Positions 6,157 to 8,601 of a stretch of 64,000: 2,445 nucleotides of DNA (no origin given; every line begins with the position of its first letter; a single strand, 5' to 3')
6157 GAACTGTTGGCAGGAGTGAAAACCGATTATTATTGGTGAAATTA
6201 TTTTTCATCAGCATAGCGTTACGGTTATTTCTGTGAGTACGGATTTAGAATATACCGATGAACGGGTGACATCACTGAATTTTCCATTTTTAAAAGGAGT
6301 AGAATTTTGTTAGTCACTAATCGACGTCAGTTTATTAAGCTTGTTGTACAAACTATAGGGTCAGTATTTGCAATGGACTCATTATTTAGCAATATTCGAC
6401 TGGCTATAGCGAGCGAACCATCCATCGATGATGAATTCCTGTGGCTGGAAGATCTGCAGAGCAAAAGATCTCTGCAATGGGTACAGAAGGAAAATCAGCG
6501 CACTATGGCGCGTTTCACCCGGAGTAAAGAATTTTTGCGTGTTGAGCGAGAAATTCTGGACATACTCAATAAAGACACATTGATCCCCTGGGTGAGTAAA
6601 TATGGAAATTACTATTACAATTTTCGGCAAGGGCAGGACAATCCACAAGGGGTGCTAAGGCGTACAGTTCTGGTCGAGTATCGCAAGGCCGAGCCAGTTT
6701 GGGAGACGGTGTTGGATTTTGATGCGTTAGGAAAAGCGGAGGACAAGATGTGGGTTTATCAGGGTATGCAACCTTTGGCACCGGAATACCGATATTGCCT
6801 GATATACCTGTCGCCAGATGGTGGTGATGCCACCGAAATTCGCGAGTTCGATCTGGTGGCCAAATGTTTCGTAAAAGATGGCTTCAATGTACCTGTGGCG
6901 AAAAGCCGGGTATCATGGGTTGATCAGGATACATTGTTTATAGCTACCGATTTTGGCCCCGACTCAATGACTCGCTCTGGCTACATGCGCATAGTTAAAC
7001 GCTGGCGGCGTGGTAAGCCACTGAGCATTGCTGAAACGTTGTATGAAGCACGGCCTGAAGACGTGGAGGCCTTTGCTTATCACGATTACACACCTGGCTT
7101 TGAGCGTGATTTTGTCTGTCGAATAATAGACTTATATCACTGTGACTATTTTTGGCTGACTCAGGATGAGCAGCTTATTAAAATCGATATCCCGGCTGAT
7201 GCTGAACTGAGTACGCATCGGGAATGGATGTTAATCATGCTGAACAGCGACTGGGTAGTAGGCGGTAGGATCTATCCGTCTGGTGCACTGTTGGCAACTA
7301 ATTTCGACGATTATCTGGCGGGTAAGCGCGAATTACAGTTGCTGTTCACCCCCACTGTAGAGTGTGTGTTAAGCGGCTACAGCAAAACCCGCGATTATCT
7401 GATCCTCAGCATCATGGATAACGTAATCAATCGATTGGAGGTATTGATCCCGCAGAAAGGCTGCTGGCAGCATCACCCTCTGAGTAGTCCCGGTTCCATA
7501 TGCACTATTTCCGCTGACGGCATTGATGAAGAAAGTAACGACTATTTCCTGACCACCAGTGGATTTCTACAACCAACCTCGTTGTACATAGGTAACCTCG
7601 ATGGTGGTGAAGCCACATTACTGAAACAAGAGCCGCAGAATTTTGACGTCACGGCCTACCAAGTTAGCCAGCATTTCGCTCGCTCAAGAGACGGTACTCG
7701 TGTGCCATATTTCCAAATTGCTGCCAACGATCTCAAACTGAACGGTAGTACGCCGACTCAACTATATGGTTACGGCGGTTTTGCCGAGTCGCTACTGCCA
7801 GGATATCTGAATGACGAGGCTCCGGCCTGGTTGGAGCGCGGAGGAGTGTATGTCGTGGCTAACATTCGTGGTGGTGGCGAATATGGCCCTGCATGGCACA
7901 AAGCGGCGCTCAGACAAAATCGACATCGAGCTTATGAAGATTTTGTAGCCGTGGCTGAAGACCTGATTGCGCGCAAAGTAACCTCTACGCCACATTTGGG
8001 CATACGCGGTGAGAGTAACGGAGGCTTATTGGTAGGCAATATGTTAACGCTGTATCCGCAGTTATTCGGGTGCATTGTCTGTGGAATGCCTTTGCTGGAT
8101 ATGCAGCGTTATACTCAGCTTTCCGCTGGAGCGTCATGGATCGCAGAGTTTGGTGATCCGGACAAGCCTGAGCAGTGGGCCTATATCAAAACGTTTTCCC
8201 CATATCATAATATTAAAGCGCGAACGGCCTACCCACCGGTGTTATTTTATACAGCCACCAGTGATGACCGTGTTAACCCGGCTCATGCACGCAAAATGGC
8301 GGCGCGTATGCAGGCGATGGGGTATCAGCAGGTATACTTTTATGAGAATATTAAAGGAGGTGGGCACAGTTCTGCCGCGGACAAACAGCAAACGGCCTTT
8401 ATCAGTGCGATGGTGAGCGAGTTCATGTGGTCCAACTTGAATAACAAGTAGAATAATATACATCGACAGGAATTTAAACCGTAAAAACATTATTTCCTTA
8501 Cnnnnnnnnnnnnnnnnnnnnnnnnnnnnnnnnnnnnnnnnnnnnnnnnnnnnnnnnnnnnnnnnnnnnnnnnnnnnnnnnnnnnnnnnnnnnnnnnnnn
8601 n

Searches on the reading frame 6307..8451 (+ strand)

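Call 8: search_protein_families(library=ncbifam, proteins=[window:6307-8451:+], max_evalue=0.00001)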
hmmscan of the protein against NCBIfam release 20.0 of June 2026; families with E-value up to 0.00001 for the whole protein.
window:6307-8451:+ (714 aa): 2 families
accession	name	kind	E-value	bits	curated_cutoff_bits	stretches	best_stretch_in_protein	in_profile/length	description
NF007511.0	PRK10115.1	equivalog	2.5e-32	112.2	1313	1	409-671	371-635/686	oligopeptidase B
NF050058.1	e_dPHAscl_type1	hypoth_equivalog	8.7e-06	25.4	150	0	539-671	81-207/276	extracellular catalytic domain type 1 short-chain-length polyhydroxyalkanoate depolymerase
